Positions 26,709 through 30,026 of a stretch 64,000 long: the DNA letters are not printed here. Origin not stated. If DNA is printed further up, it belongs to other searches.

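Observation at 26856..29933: Stand-alone tandem-TIR / Sel1 / TPR protein inserted between housekeeping operons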

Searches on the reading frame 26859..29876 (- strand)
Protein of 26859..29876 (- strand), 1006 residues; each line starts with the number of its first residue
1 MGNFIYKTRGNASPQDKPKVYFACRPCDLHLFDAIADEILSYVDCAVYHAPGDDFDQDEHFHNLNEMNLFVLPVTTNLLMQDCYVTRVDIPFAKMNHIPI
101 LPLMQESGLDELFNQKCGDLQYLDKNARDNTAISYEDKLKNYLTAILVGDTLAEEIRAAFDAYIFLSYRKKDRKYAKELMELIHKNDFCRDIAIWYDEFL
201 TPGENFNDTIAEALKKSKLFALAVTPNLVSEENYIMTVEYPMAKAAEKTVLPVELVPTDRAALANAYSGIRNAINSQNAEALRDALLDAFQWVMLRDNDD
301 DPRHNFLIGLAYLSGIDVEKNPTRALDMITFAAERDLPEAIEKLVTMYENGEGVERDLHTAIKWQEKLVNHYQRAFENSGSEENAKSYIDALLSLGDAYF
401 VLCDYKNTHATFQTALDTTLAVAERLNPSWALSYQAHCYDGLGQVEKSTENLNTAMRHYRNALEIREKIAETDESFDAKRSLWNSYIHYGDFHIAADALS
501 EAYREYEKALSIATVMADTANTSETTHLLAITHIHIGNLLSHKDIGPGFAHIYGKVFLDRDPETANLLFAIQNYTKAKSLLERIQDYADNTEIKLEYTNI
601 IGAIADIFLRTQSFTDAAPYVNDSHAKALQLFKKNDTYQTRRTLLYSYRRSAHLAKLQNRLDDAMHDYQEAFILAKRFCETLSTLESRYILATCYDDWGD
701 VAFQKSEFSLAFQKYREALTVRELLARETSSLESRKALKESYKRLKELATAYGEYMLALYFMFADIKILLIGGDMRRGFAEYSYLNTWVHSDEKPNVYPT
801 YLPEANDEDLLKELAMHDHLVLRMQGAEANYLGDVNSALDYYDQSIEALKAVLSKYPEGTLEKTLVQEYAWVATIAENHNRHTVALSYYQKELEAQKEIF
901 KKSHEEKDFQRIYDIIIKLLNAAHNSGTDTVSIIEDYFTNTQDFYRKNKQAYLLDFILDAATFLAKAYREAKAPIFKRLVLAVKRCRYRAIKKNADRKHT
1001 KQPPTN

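Call 6: search_protein_families(library=pfam, proteins=[window:26859-29876:-], max_evalue=1)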
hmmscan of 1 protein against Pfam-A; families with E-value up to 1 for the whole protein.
window:26859-29876:- (1006 aa): 19 families
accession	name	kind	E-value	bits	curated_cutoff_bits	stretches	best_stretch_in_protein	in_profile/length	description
PF13424.12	TPR_12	-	1.8e-11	44.5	30.1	2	391-460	5-76/77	Tetratricopeptide repeat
PF13676.11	TIR_2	-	2.8e-10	41.2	28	1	164-258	1-93/122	TIR domain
PF07719.23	TPR_2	-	6.1e-07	29.5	27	0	830-858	5-33/34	Tetratricopeptide repeat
PF08238.18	Sel1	-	5.4e-06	27.2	30.7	2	347-364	10-27/36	Sel1 repeat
PF13374.12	TPR_10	-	7.2e-06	26.3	27.5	1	436-470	2-36/42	Tetratricopeptide repeat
PF00515.34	TPR_1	-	1.3e-05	25.2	27.8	0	442-467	7-32/34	Tetratricopeptide repeat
PF10516.15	SHNi-TPR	-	1.9e-05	24.5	21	1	436-472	1-37/38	SHNi-TPR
PF17874.7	TPR_MalT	-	0.00013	21.8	45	2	626-700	64-137/336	MalT-like TPR region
PF24885.1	TPR_NPHP3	-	0.00091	19.1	100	1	424-511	87-176/239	Nephrocystin-3 TPR domain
PF12725.13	DUF3810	-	0.0061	16.4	28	1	866-980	61-163/311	Protein of unknown function (DUF3810)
PF13428.12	TPR_14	-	0.0091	17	23.5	0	565-597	8-41/44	Tetratricopeptide repeat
PF13181.12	TPR_8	-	0.027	15.1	25.7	0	437-468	2-33/34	Tetratricopeptide repeat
PF07875.18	Coat_F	-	0.043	14.5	25.7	1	861-904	12-55/63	Coat F domain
PF14775.11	NYD-SP28_assoc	-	0.048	14.2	27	1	711-734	24-47/60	Sperm tail C-terminal domain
PF13174.12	TPR_6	-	0.05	14.7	26.3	0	839-858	13-32/33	Tetratricopeptide repeat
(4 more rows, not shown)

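Call 7: search_protein_families(library=ncbifam, proteins=[window:26859-29876:-], max_evalue=1)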
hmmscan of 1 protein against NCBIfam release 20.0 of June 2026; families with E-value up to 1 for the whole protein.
window:26859-29876:- (1006 aa): 3 families
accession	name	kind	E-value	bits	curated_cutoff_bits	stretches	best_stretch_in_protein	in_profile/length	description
NF047621.1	FlgprotMotXVib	equivalog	0.001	18.6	330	1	300-364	70-134/211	flagellar protein MotX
NF052507.1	BA5345_fam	subfamily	0.064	13.3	40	1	871-938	72-131/181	BA5345 family protein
NF047360.1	tail_chap_PVL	equivalog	0.075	13.4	25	0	444-476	8-39/86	phage tail assembly chaperone G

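Call 8: search_protein_families(library=padloc, proteins=[window:26859-29876:-], max_evalue=1)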
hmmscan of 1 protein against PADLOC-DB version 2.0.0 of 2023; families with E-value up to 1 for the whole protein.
window:26859-29876:- (1006 aa): 3 families
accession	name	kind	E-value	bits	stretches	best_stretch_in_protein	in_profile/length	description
PDLC01169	TPR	-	1.8e-05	22.3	1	434-521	107-185/252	TPR repeats containing protein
PDLC00420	ThsB1|ThsB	-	7.7e-05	20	1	163-259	3-102/319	TIR-like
PDLC02012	SAVED5--SAVED_TIR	-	0.00091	16.4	1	163-241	15-89/404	-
